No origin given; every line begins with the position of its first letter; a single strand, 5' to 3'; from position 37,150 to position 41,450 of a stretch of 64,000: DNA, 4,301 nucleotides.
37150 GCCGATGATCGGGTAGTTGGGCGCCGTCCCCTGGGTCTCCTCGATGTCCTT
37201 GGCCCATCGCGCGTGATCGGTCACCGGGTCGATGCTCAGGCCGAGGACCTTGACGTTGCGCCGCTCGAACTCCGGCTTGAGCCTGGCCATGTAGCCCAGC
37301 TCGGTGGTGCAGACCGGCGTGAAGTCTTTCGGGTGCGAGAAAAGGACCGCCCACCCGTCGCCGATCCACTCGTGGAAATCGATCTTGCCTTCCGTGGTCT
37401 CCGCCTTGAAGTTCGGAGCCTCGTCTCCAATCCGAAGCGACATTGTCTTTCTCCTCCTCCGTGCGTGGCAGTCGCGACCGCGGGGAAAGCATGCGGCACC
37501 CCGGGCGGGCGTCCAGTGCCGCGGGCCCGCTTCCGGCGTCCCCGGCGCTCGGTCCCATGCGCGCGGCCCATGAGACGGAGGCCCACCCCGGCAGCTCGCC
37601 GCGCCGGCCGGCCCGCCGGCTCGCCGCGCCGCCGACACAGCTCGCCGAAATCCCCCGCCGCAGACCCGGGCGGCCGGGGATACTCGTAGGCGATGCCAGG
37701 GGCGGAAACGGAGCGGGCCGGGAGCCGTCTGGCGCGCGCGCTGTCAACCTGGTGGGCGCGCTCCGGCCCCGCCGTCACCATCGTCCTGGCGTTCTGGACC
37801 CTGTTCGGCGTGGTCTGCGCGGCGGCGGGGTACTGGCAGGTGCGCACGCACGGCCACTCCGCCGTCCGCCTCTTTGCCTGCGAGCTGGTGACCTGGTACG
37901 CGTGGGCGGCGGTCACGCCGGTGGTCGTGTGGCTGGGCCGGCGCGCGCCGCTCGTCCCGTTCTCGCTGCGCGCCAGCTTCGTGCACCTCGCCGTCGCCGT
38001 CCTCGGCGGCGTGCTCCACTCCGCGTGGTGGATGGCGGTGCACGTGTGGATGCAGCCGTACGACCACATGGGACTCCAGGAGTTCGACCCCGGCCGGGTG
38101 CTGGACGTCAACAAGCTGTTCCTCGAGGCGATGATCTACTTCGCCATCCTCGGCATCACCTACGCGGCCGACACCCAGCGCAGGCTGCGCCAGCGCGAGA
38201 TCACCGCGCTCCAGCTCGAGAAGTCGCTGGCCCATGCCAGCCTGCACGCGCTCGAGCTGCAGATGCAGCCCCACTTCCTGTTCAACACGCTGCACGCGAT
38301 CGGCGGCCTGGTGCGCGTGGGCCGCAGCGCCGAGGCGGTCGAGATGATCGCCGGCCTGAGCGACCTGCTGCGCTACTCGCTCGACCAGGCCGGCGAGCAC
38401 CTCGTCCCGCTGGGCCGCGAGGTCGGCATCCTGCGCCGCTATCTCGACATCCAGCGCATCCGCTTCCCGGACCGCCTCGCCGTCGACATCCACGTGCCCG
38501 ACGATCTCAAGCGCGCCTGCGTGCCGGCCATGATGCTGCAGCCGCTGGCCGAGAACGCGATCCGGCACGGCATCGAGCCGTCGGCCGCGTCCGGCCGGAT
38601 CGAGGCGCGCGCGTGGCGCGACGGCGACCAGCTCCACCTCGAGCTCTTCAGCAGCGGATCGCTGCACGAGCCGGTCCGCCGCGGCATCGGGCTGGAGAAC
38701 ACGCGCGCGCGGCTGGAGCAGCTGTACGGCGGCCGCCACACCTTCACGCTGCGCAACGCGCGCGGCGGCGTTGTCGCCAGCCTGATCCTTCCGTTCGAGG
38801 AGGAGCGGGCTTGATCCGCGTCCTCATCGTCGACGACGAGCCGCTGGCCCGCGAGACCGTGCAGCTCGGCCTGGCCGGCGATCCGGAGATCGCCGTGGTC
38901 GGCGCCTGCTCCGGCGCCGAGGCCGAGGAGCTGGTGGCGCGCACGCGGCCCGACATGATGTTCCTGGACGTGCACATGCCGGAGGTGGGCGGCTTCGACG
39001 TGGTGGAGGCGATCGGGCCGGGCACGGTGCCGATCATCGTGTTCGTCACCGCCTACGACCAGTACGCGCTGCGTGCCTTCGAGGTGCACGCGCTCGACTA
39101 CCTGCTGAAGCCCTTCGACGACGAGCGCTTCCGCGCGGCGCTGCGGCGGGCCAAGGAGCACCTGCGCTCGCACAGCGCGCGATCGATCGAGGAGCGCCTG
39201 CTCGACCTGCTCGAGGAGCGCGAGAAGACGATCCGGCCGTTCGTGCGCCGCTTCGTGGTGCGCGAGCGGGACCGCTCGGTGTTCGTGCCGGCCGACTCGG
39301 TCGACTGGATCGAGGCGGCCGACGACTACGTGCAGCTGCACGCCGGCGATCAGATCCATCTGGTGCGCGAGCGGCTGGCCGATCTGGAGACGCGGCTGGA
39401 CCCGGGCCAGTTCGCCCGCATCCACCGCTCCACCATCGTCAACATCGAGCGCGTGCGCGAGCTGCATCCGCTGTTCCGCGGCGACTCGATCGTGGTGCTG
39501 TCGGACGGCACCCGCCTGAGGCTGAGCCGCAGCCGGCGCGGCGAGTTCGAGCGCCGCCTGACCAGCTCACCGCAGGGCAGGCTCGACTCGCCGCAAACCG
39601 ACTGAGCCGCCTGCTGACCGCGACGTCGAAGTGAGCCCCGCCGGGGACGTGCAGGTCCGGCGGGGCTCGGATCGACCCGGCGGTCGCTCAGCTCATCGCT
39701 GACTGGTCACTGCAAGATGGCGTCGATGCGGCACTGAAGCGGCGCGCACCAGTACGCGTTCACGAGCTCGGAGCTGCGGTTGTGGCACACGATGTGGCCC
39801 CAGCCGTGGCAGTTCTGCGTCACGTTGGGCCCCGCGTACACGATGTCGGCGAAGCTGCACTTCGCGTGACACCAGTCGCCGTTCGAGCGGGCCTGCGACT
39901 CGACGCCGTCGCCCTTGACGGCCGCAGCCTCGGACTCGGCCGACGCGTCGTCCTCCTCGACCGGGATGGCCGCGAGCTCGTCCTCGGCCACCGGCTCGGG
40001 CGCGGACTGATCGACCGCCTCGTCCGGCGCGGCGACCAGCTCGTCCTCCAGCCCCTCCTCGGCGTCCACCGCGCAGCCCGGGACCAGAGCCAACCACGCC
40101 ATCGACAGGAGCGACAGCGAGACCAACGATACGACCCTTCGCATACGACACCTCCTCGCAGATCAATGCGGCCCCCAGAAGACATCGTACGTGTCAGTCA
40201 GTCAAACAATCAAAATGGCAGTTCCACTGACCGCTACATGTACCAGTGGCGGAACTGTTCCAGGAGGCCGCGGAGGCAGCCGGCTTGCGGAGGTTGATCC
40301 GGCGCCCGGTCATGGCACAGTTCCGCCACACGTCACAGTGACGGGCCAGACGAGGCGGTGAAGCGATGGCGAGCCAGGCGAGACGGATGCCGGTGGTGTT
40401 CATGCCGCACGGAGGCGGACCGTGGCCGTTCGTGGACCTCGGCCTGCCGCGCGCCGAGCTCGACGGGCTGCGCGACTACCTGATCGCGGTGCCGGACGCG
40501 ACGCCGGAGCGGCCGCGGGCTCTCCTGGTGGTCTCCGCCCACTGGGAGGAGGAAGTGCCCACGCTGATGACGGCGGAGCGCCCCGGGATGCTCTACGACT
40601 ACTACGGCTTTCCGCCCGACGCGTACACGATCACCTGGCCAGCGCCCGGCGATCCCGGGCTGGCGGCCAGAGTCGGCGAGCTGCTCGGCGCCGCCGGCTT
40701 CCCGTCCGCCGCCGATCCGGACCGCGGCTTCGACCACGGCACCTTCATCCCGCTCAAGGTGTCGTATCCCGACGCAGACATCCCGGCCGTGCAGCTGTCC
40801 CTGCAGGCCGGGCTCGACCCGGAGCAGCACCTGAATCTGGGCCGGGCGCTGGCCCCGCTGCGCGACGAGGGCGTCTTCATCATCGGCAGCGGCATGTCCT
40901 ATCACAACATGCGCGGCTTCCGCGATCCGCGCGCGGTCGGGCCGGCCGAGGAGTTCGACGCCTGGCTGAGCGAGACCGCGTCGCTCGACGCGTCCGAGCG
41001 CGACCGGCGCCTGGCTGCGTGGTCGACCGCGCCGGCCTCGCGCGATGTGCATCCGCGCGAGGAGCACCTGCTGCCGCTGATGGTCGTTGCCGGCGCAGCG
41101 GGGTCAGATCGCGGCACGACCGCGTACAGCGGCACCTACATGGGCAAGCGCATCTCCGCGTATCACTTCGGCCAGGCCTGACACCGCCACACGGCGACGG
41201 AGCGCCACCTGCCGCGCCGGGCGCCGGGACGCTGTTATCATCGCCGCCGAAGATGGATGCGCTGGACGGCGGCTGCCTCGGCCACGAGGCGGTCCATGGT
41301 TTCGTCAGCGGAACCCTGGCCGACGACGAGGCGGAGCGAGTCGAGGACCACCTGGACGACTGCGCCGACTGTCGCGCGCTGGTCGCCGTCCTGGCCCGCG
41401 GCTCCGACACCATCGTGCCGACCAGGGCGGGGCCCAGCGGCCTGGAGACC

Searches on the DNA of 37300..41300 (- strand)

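Call 17: search_rna_families(source=window, start=37300, end=41300, threshold=evalue, max_evalue=1)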
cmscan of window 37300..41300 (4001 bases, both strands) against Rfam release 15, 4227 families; matches with E-value up to 1: 0.
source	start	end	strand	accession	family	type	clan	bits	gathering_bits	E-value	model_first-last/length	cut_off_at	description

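Call 85: search_rna_families(sources=[L015, L023], threshold=evalue, max_evalue=1)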
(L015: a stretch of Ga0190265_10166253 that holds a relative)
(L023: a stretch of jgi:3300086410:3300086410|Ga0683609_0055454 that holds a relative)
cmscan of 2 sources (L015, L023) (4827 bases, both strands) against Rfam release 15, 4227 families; matches with E-value up to 1: 0.
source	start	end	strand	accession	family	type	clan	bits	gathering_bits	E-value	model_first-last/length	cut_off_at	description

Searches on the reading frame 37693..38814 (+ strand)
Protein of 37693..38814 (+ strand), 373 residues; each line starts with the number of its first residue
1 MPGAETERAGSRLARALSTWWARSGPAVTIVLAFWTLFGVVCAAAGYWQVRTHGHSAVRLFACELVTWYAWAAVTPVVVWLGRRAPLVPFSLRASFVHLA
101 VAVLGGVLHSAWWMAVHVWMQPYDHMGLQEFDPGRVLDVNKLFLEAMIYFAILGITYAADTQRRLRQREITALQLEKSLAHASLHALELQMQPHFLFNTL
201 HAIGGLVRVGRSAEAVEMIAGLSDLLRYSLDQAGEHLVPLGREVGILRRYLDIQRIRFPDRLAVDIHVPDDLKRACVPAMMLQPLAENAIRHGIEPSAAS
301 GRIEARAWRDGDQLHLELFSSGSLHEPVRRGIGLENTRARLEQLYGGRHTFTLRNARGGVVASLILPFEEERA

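Call 6: search_protein_families(library=pfam, proteins=[window:37693-38814:+], max_evalue=0.01)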
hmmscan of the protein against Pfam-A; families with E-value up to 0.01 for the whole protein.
window:37693-38814:+ (373 aa): 1 family
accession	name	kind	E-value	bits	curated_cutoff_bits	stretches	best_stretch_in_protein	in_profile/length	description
PF06580.19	His_kinase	-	1e-23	83.8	25.2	1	182-262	1-81/81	Histidine kinase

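Call 65: search_protein_families(library=ncbifam, proteins=[window:37693-38814:+], max_evalue=0.001)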
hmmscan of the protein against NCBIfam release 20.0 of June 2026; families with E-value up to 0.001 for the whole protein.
window:37693-38814:+ (373 aa): 0 families
